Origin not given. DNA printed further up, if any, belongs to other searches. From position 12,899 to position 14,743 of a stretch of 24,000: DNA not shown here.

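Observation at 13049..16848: Translationally coupled penicillin-acylase-family lipoprotein and bacterial GH3 enzyme at the head of the phenylacetate operon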

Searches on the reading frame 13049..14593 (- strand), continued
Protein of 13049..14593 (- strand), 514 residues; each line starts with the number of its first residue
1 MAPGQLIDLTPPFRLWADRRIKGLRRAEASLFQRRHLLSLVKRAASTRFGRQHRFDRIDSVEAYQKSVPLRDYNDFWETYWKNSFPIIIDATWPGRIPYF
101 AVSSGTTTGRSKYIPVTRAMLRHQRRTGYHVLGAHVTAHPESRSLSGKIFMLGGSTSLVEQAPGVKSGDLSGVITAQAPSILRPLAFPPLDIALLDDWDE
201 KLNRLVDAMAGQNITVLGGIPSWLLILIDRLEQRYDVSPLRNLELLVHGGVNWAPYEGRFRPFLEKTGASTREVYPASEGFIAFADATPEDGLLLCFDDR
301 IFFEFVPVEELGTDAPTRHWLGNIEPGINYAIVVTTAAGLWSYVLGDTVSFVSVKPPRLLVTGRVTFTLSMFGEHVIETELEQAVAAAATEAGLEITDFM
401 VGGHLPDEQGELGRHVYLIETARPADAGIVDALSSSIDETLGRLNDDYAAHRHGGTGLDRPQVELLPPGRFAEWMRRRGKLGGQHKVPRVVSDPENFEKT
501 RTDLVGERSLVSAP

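Call 76: search_protein_families(library=pfam, proteins=[L043:6923-8260:+, L043:8257-9087:+, L043:9134-10324:-, L043:10380-11126:+, L043:11488-12543:-, L043:11614-13083:+, L043:13095-14309:+, L043:14261-15811:+, L043:16097-16693:+], max_evalue=0.00001)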
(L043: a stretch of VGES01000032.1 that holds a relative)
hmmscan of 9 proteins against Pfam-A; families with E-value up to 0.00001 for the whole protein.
L043:6923-8260:+ (445 aa): 3 families
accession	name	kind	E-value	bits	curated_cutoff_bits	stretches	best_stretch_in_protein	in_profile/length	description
PF01593.30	Amino_oxidase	-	9.7e-24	84.9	19.8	1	16-276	1-266/443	Flavin containing amine oxidoreductase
PF13450.12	NAD_binding_8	-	1.2e-15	58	21.9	1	11-80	1-68/68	NAD(P)-binding Rossmann-like domain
PF01266.30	DAO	-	1.1e-11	45.3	27.9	1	8-44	1-39/353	FAD dependent oxidoreductase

L043:8257-9087:+ (276 aa): 1 family
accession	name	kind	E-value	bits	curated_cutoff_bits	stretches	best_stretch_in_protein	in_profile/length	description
PF07103.16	DUF1365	-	4.4e-80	269.1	25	1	7-243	2-234/235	Protein of unknown function (DUF1365)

L043:9134-10324:- (396 aa): 0 families

L043:10380-11126:+ (248 aa): 1 family
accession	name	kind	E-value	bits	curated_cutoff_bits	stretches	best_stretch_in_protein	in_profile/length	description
PF19630.5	DUF6134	-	3.6e-52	177.6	27.9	1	58-238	1-183/184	Domain of unknown function (DUF6134)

L043:11488-12543:- (351 aa): 0 families

L043:11614-13083:+ (489 aa): 7 families
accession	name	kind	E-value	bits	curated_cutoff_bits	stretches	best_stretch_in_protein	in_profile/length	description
PF00890.30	FAD_binding_2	-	1e-49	170.3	20.4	1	6-452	1-402/414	FAD binding domain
PF12831.13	FAD_oxidored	-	2.2e-12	47.4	27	1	6-186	1-133/416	FAD dependent oxidoreductase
PF01266.30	DAO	-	2.2e-11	44.3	27.9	1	6-58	1-55/353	FAD dependent oxidoreductase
PF03486.20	HI0933_like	-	1.9e-10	41.1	50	1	6-47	2-43/244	HI0933-like protein Rossmann domain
PF01134.28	GIDA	-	1.3e-07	31.5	22.1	1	6-40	1-36/391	Glucose inhibited division protein A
PF13450.12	NAD_binding_8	-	2.3e-06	28.2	21.9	0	10-43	2-35/68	NAD(P)-binding Rossmann-like domain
PF07992.20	Pyr_redox_2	-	2.6e-06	27.5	26.1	0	6-93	2-58/291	Pyridine nucleotide-disulphide oxidoreductase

L043:13095-14309:+ (404 aa): 3 families
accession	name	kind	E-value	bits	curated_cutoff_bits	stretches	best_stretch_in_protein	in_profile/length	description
PF00108.29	Thiolase_N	-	4.8e-70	236.3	26.4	1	11-272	2-260/260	Thiolase, N-terminal domain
PF02803.24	Thiolase_C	-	6.9e-45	152.1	27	1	281-403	3-123/123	Thiolase, C-terminal domain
PF00109.32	ketoacyl-synt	-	2.3e-07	31.1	20.8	1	90-127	168-205/252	Beta-ketoacyl synthase, N-terminal domain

L043:14261-15811:+ (516 aa): 1 family
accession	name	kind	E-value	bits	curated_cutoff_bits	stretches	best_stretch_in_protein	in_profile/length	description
PF01979.26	Amidohydro_1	-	6.1e-25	88.6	25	1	107-444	1-321/345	Amidohydrolase family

L043:16097-16693:+ (198 aa): 0 families

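Call 78: search_dna_similar(query=window:13049-14593:-, collection=plasmids, mode=protein, max_rows=15)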
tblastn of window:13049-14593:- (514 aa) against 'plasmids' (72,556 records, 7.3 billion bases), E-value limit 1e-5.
Records with a match: 8; places in all: 8; records where one place covers at least 80% of the query: 7.
Best place of each record, by identity: <60% 8.
By first word of the organism name: Indioceanicola 1; Bacteroides 1; Phocaeicola 1; Bernardetia 1; Prevotella 1; Parabacteroides 1; Vibrio 1; Chondrinema 1.
By predicted mobility (MOB-suite, as given by PLSDB): non-mobilizable 8.
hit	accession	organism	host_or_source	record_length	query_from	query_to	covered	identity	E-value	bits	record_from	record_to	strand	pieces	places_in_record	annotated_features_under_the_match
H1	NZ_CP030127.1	Indioceanicola profundi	sediment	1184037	6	507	98%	51.7%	8e-154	493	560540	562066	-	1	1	none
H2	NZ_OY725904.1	Bacteroides finegoldii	-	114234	18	498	94%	33.8%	1e-80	281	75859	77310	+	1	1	GH3 auxin-responsive promoter family protein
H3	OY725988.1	Phocaeicola massiliensis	-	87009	28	499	92%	32.9%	2e-75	266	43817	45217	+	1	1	record has no annotation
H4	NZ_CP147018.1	Bernardetia sp. Wsw4-3y2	Red alga,Red algae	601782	33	498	91%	32.8%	3e-72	257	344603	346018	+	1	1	GH3 auxin-responsive promoter family protein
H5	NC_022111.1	Prevotella sp. oral taxon 299 str. F0039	Homo sapiens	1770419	24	499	93%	31.8%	2e-74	263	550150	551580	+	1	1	none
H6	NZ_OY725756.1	Parabacteroides distasonis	-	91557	33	499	91%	31.6%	8e-74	261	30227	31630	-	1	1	GH3 auxin-responsive promoter family protein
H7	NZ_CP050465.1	Vibrio campbellii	single cell,seawater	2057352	40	493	88%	27.9%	2e-41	166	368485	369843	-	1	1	none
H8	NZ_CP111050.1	Chondrinema litorale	Seaweed,red alga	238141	241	492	49%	32.4%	1e-27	125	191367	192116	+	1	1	GH3 auxin-responsive promoter family protein | hypothetical protein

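Call 79: get_annotated_region(hit=H1, flank=9000)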
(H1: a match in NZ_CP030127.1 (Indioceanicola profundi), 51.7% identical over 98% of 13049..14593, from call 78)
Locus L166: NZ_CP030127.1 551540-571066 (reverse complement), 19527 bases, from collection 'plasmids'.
description: Indioceanicola profundi strain SCSIO 08040 plasmid unnamed1, complete sequence
organism: Indioceanicola profundi (NCBI taxid 2220096)
taxonomy: Bacteria; Pseudomonadota; Alphaproteobacteria; Rhodospirillales; Azospirillaceae; Indioceanicola; Indioceanicola profundi
host: -; source: sediment; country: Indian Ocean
typing (MOB-suite, as given by PLSDB): non-mobilizable
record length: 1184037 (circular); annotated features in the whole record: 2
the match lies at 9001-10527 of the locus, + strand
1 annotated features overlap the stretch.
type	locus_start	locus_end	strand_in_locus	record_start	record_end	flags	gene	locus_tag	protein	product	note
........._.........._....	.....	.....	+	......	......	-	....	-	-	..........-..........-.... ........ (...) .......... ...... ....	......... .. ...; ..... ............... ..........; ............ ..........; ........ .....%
